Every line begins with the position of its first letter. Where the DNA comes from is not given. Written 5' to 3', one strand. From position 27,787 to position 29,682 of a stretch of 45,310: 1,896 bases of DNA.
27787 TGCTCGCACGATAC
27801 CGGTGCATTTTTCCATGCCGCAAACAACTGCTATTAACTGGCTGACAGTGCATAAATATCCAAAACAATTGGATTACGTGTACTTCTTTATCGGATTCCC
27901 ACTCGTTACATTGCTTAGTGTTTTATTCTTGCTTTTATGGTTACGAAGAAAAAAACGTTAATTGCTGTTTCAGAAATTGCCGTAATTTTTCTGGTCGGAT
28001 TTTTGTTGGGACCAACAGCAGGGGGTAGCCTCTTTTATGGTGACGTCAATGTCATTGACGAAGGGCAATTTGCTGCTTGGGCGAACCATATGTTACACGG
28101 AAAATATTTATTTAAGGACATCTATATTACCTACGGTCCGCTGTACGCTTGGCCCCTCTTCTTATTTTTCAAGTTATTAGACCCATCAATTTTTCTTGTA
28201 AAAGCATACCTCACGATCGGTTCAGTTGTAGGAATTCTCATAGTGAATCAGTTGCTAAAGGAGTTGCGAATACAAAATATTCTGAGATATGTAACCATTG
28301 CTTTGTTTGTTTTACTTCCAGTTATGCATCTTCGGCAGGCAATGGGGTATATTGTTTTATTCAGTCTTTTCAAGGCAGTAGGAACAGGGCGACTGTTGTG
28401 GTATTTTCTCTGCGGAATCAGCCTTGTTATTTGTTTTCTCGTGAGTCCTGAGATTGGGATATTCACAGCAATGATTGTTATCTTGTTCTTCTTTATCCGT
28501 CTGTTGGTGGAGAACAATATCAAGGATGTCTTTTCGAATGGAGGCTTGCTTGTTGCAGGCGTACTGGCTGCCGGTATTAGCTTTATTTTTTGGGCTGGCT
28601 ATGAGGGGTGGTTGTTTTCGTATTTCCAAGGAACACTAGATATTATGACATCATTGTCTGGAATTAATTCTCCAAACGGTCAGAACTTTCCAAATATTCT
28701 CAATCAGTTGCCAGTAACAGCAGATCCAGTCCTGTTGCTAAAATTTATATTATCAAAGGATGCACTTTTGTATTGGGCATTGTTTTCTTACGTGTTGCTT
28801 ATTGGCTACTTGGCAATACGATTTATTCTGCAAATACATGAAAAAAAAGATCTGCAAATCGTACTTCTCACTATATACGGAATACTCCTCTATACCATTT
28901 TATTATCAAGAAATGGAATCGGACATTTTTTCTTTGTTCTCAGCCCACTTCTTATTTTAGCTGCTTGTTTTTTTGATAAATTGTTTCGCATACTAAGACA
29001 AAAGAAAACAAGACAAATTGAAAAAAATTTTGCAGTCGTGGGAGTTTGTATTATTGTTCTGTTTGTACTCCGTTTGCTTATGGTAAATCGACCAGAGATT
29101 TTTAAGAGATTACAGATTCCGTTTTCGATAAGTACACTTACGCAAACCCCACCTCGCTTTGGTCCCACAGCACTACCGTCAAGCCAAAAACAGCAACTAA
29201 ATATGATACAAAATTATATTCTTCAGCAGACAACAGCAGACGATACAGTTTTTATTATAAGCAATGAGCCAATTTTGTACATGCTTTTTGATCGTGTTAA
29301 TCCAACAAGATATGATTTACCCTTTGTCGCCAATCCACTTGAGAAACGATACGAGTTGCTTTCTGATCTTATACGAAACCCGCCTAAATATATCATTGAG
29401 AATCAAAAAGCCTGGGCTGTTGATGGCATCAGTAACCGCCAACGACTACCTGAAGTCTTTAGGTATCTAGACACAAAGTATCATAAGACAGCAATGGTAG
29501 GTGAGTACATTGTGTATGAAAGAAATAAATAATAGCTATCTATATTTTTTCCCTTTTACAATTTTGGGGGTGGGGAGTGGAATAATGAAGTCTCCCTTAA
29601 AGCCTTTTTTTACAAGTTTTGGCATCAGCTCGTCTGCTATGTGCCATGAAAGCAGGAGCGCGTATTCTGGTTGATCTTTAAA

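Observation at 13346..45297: Supercluster of about 16 glycosyltransferase-like genes with seven polytopic GT-C/YfhO/DUF2723-type proteins: a multi-branch polyprenyl-phosphate-sugar surface glycosylation system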

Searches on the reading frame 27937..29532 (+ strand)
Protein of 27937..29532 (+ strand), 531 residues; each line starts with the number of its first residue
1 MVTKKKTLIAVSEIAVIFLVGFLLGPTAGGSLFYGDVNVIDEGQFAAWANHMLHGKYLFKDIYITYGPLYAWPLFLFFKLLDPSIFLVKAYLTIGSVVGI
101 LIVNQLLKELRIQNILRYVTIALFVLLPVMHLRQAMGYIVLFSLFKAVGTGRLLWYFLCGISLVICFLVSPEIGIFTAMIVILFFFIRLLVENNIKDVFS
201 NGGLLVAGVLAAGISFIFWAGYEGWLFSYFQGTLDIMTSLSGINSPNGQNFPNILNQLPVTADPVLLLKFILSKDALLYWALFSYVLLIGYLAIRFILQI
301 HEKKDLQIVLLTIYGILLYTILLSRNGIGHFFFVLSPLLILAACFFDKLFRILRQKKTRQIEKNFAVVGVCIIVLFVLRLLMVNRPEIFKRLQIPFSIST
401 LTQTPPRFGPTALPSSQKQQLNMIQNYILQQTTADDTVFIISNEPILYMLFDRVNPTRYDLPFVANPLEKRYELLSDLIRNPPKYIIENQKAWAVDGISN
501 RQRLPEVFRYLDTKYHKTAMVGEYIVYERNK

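Call 4: search_protein_families(library=pfam, proteins=[window:27937-29532:+], max_evalue=0.01)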
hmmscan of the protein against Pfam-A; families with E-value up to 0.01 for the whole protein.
window:27937-29532:+ (531 aa): 0 families

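Call 8: search_protein_families(library=ncbifam, proteins=[window:27937-29532:+], max_evalue=0.01)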
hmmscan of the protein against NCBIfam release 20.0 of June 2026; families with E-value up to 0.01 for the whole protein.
window:27937-29532:+ (531 aa): 0 families

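Call 16: search_protein_families(library=pfam, proteins=[window:27937-29532:+], max_evalue=10)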
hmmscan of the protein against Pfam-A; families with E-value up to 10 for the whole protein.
window:27937-29532:+ (531 aa): 1 family
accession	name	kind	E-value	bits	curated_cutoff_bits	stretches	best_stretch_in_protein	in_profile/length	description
PF05549.16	Allexi_40kDa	-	0.1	12.6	26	1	450-481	18-49/271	Allexivirus 40kDa protein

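Call 17: find_homologous_proteins(query=window:27937-29532:+, max_evalue=0.001)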
Query window:27937-29532:+ (531 aa): 66 proteins with E <= 0.001 among 8000 candidates.
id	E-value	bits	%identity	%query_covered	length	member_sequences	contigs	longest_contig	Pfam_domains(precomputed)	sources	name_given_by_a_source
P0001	0.0e+0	1090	92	100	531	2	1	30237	-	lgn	-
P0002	2.1e-220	751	62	100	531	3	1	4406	-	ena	-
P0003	1.2e-147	511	47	95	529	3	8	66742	-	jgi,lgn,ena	-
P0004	1.9e-144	500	45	95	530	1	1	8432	-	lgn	-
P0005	1.6e-142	494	46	99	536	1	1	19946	-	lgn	-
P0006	7.0e-133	462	42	99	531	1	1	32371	-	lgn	-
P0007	1.4e-131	458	43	100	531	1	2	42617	-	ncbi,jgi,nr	ncbi:hypothetical protein C4577_05500 [Candidatus Parcubacteria bacterium]|nr:MAG: hypothetical prot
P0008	2.6e-130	454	42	94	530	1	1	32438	-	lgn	-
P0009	1.3e-129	452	42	95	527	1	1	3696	-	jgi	-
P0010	4.1e-124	433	41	99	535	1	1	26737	-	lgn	-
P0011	4.0e-121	424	40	99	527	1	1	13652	-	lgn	-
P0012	4.2e-121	423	43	97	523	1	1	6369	-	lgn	-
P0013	1.7e-120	421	42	100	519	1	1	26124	-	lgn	-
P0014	2.6e-120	421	40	94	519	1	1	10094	-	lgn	-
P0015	2.0e-119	418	39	99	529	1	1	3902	-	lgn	-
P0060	9.5e-89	317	35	98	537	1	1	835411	-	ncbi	-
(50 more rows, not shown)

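Call 20: search_solved_structures(query=A1, max_evalue=10)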
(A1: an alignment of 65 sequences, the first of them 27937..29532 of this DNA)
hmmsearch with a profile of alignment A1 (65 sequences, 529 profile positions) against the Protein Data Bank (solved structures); distinct sequences matched with E-value up to 10: 0.

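Call 28: predict_structure(alignment_id=A1)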
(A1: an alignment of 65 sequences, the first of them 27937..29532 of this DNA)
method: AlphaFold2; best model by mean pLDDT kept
length: 531 residues; sequences in the alignment: 65
mean_pLDDT: 91.6   pTM: 0.91
mean pLDDT of the five models: 91.6, 91.3, 90.7, 89.8, 89.2
residues with pLDDT >= 90: 402; 70-90: 104; 50-70: 22; < 50: 3
segments of 3 or more residues with pLDDT < 50: none
pLDDT, mean of each block of 10 residues (from residue 1): 86 93 75 88 95 94 92 97 95 95 96 96 94 96 96 97 98 96 94 93 98 98 94 84 56 88 92 91 96 90 89 95 76 95 97 95 96 96 90 72 79 89 96 97 96 96 89 97 96 81 94 97 96 83
secondary structure, 60 per line:
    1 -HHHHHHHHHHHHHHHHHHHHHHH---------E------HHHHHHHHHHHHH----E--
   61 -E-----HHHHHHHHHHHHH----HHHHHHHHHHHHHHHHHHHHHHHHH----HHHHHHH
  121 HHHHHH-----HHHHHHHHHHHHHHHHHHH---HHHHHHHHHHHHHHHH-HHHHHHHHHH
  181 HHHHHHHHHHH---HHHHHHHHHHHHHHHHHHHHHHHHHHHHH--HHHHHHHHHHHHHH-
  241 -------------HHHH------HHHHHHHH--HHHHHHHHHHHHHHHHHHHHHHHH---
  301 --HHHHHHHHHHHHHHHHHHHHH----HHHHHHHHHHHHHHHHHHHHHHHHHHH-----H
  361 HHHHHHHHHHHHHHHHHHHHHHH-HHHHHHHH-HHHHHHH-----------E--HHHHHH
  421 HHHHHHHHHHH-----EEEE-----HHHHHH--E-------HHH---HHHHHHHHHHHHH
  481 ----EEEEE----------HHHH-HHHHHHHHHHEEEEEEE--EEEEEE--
elements in order: H2-24 H41-53 H68-80 H85-109 H114-126 H132-150 H154-169 H171-191 H195-223 H226-239 H254-257 H264-271 H274-297 H303-323 H328-354 H360-383 H385-392 H394-400 H415-431 E437-440 H446-451 H468-480 E485-489 H500-503 H505-514 E515-521 E524-529

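Call 31: find_encoding_contigs(protein=P0003, flank=10000, max_places=2)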
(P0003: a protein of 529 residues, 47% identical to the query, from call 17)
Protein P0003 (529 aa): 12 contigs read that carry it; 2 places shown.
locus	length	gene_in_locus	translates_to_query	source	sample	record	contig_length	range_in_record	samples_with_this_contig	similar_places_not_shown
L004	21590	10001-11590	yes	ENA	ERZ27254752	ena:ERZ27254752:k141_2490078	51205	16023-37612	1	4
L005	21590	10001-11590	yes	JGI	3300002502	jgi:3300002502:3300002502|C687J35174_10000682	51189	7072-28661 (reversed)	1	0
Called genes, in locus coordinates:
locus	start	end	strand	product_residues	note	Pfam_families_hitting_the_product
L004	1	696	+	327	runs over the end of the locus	PF00535:Glycos_transf_2, PF10111:Glyco_tranf_2_2, PF13641:Glyco_tranf_2_3, PF13506:Glyco_transf_21, PF13632:Glyco_trans_2_3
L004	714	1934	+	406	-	PF01943:Polysacc_synt, PF13440:Polysacc_synt_3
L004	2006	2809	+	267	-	PF05711:TylF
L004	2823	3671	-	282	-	PF01209:Ubie_methyltran, PF03141:Methyltransf_29 (weak), PF02353:CMAS, PF13489:Methyltransf_23, PF13847:Methyltransf_31, PF08241:Methyltransf_11, PF08242:Methyltransf_12, PF13649:Methyltransf_25, +4 more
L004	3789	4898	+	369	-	PF13439:Glyco_transf_4, PF13692:Glyco_trans_1_4, PF00534:Glycos_transf_1, PF13524:Glyco_trans_1_2, PF20706:GT4-conflict (weak)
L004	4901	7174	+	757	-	PF00535:Glycos_transf_2, PF13641:Glyco_tranf_2_3, PF13231:PMT_2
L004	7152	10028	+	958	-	PF09586:YfhO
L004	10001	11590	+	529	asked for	-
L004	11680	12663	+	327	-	PF00106:adh_short, PF01073:3Beta_HSD, PF01370:Epimerase, PF02719:Polysacc_synt_2, PF04321:RmlD_sub_bind, PF07993:NAD_binding_4, PF13460:NAD_binding_10, PF16363:GDP_Man_Dehyd, +3 more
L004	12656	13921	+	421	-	PF01210:NAD_Gly3P_dh_N (faint), PF02558:ApbA (faint), PF03446:NAD_binding_2 (weak), PF03721:UDPG_MGDP_dh_N, PF00984:UDPG_MGDP_dh, PF03720:UDPG_MGDP_dh_C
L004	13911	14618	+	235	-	PF00535:Glycos_transf_2, PF13506:Glyco_transf_21 (weak)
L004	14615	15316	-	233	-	PF13641:Glyco_tranf_2_3, PF00535:Glycos_transf_2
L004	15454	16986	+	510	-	-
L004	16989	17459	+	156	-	-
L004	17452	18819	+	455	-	-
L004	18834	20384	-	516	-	PF13231:PMT_2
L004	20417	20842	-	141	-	PF00293:NUDIX, PF14815:NUDIX_4 (weak)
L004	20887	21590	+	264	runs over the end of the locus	PF00535:Glycos_transf_2, PF10111:Glyco_tranf_2_2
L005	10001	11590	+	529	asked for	-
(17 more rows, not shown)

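Call 32: fold_search(model_id=the predicted structure, library=pdb)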
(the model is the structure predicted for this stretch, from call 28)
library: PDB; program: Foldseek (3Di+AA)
matches with E <= 10: 227; with E <= 0.001: 20
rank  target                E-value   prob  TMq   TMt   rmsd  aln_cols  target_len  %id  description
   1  7e9s_A                1.2e-06  1.00  0.52  0.35  12.1       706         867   13  Archaeal oligosaccharyltransferase AglB from Archaeoglobus fulgidus in complex with an inhibitory peptide and a dolich (released 2021-09-08)
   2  8if8_B                2.8e-06  1.00  0.46  0.41   9.7       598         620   16  Arabinosyltransferase AftA (released 2023-05-31)
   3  8pn9_A                3.3e-06  1.00  0.49  0.41  15.3       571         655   13  Structure of human oligosaccharyltransferase OST-A complex bound to NGI-1 (released 2024-05-08)
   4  8if8_C                4.0e-06  1.00  0.44  0.41   9.7       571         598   15  Arabinosyltransferase AftA (released 2023-05-31)
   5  6s7o_A                4.2e-06  1.00  0.49  0.41  14.9       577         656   12  Cryo-EM structure of human oligosaccharyltransferase complex OST-A (released 2019-12-18)
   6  8age_A                4.7e-06  1.00  0.51  0.44  14.0       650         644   13  Structure of yeast oligosaccharylransferase complex with acceptor peptide bound (released 2022-12-07)
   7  8b6l_I                5.4e-06  1.00  0.48  0.39  16.4       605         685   11  Subtomogram average of the human Sec61-TRAP-OSTA-translocon (released 2022-12-07)
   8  6ezn_F                5.9e-06  1.00  0.52  0.44  14.8       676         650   12  Cryo-EM structure of the yeast oligosaccharyltransferase (OST) complex (released 2018-01-17)
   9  9n9j_I                5.9e-06  1.00  0.44  0.36  16.2       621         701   12  Structure of a GRP94 folding intermediate engaged with a CCDC134- and FKBP11-bound secretory translocon (released 2025-11-19)
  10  7oci_F                7.8e-06  1.00  0.52  0.45  13.8       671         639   12  Cryo-EM structure of yeast Ost6p containing oligosaccharyltransferase complex (released 2022-02-16)
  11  8agc_A                1.2e-05  1.00  0.54  0.44  10.4       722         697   12  Structure of yeast oligosaccharylransferase complex with lipid-linked oligosaccharide and non-acceptor peptide bound (released 2022-12-07)
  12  8agb_A                2.2e-05  1.00  0.52  0.44  12.9       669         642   11  Structure of yeast oligosaccharylransferase complex with lipid-linked oligosaccharide bound (released 2022-12-07)
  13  6s7t_A                3.4e-05  1.00  0.49  0.39  13.1       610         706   11  Cryo-EM structure of human oligosaccharyltransferase complex OST-B (released 2019-12-18)
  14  6c26_A                5.8e-05  1.00  0.51  0.43  14.0       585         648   13  The Cryo-EM structure of a eukaryotic oligosaccharyl transferase complex (released 2018-01-31)
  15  6gxc_A                7.9e-05  1.00  0.46  0.36  10.2       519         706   13  Bacterial oligosaccharyltransferase PglB in complex with an inhibitory peptide and a reactive lipid-linked oligosaccha (released 2018-11-14)
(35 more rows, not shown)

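Call 41: find_encoding_contigs(protein=P0060, flank=10000, max_places=1)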
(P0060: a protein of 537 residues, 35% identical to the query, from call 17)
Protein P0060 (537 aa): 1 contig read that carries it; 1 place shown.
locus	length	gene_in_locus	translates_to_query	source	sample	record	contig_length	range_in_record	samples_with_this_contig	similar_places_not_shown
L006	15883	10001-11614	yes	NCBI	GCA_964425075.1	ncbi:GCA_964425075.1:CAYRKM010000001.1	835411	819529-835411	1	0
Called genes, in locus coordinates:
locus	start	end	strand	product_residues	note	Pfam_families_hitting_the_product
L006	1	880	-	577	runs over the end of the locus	PF10131:PTPS_related (weak)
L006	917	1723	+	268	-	PF05711:TylF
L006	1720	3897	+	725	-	PF00535:Glycos_transf_2, PF10111:Glyco_tranf_2_2, PF13641:Glyco_tranf_2_3, PF01943:Polysacc_synt, PF13440:Polysacc_synt_3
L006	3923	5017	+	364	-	PF13439:Glyco_transf_4, PF00534:Glycos_transf_1, PF13524:Glyco_trans_1_2, PF13692:Glyco_trans_1_4, PF20706:GT4-conflict (weak)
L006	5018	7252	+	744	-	PF00535:Glycos_transf_2, PF13641:Glyco_tranf_2_3, PF13712:Glyco_tranf_2_5, PF13632:Glyco_trans_2_3, PF13231:PMT_2 (weak)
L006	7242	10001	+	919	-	-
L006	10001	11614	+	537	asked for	-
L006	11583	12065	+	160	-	-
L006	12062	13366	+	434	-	-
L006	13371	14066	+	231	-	PF13489:Methyltransf_23, PF05219:DREV (weak), PF08241:Methyltransf_11, PF08242:Methyltransf_12, PF13649:Methyltransf_25, PF13847:Methyltransf_31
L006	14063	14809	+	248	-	PF00535:Glycos_transf_2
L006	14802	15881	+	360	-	?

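Call 43: find_related_loci(query=A1, collection=genome_contigs, flank=10000)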
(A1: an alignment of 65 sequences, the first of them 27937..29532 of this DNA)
Query A1 (531 aa) in genome_contigs; peptide patterns used: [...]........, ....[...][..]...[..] (x = any residue, [..] = any of these).
122 stretches matched a pattern; 21 encode a relative of the query (tblastn E <= 1e-3); 21 distinct loci.
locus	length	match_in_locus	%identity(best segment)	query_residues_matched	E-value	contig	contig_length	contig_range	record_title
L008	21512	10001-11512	47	20-526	2e-147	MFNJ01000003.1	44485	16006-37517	MAG: Candidatus Levybacteria bacterium RIFCSPHIGHO2_01_FULL_36_15 rifcsphigho2_01_scaffold_1224, whole genome shotgun se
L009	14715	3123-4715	43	2-531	2e-131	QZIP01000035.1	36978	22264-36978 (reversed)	MAG: Candidatus Parcubacteria bacterium isolate SURF_62 Ga0104751_1001633, whole genome shotgun sequence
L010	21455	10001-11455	41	23-515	5e-119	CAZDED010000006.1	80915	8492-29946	MAG TPA_asm: uncultured Gammaproteobacteria bacterium isolate SRP278252_co2_138 genome assembly, contig: NODE_432_length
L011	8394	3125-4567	41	19-506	1e-117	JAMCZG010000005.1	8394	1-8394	MAG: Patescibacteria group bacterium isolate FK_Sedi_B_Bin.314 NODE_36646_length_8394_cov_3.09447, whole genome shotgun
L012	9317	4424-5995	40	4-530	1e-115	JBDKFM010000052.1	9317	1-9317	MAG: Candidatus Parcubacteria bacterium isolate farmington_2019_sw_WHONDRS-S19S_0053_A_bin.46 scaffold_0002772, whole ge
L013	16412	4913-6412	41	12-517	1e-115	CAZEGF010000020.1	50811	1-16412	MAG TPA_asm: uncultured Gammaproteobacteria bacterium isolate SRP135725_co2_582 genome assembly, contig: k141_1268057, w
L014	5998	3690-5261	40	4-530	1e-115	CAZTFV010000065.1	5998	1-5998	MAG TPA_asm: uncultured Gammaproteobacteria bacterium isolate SRP269290_co1_791 genome assembly, contig: NODE_23613_leng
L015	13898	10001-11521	39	1-531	3e-114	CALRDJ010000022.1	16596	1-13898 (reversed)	MAG: Candidatus Levybacteria bacterium GW2011_GWA1_37_16 isolate TH-11nov19-213 genome assembly, contig: TH-11nov19-C866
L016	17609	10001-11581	38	1-530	2e-112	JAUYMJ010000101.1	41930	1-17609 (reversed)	MAG: bacterium isolate C24_metabat.bin.81 C24_k141_566285, whole genome shotgun sequence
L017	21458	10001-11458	40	23-516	2e-112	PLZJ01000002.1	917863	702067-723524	MAG: Candidatus Levyibacteriota bacterium isolate palsa_1332 73.20120700_P3D.151_contig_1296, whole genome shotgun seque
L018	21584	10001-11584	39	1-531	5e-111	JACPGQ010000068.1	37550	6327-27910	MAG: Candidatus Levyibacteriota bacterium isolate NC_groundwater_392_Ag_B-0.1um_43_10 GD18-4_B1_scaffold_1562729, whole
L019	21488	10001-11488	37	31-529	2e-103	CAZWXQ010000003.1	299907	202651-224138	MAG TPA_asm: uncultured Gammaproteobacteria bacterium isolate SRP292972_co3_100 genome assembly, contig: NODE_48_length_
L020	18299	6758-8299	40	1-528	6e-113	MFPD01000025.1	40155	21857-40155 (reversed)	MAG: Candidatus Levybacteria bacterium RIFCSPLOWO2_02_FULL_37_18 rifcsplowo2_02_scaffold_744, whole genome shotgun seque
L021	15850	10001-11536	35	13-527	1e-86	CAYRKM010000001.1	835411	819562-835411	MAG TPA_asm: uncultured Gammaproteobacteria bacterium isolate SRP292972_co1_108 genome assembly, contig: NODE_7_length_8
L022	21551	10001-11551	33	2-529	3e-85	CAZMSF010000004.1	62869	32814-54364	MAG TPA_asm: uncultured Gammaproteobacteria bacterium isolate SRP135725_co1_372 genome assembly, contig: NODE_347_length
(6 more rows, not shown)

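Call 76: search_protein_families(library=pfam, alignment_id=A5, max_evalue=0.001)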
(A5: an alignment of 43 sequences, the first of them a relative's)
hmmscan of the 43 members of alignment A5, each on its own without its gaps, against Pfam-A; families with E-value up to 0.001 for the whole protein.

A. member 1, L017:708-1709:- (333 aa): 1 family
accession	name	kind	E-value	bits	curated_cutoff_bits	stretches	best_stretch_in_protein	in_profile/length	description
PF01757.29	Acyl_transf_3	-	5.6e-21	75.4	31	1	3-317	6-325/326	Acyltransferase domain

B. families by the number of members that match (of 43 scanned): 58 families (the first 25 are shown)
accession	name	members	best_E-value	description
PF13231.12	PMT_2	8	5.6e-15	Dolichyl-phosphate-mannose-protein mannosyltransferase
PF01041.23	DegT_DnrJ_EryC1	6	2.2e-112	DegT/DnrJ/EryC1/StrS aminotransferase family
PF00155.27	Aminotran_1_2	6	4.7e-12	Aminotransferase class I and II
PF00266.25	Aminotran_5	6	5.3e-08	Aminotransferase class-V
PF01053.26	Cys_Met_Meta_PP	5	1.1e-09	Cys/Met metabolism PLP-dependent enzyme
PF01212.27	Beta_elim_lyase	4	3.5e-06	Beta-eliminating lyase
PF00551.24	Formyl_trans_N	3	4.8e-37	Formyl transferase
PF09136.16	Glucodextran_B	3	5.4e-23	Glucodextranase, domain B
PF02366.24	PMT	3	1.5e-12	Dolichyl-phosphate-mannose-protein mannosyltransferase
PF17936.7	Big_6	3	1.1e-09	Bacterial Ig domain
PF19077.6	Big_13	3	2e-07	Bacterial Ig-like domain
PF17957.7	Big_7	3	2.4e-07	Bacterial Ig domain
PF01757.29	Acyl_transf_3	2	8.2e-35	Acyltransferase domain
PF05711.17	TylF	2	2.3e-19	Macrocin-O-methyltransferase (TylF)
PF00132.30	Hexapep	2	1.3e-12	Bacterial transferase hexapeptide (six repeats)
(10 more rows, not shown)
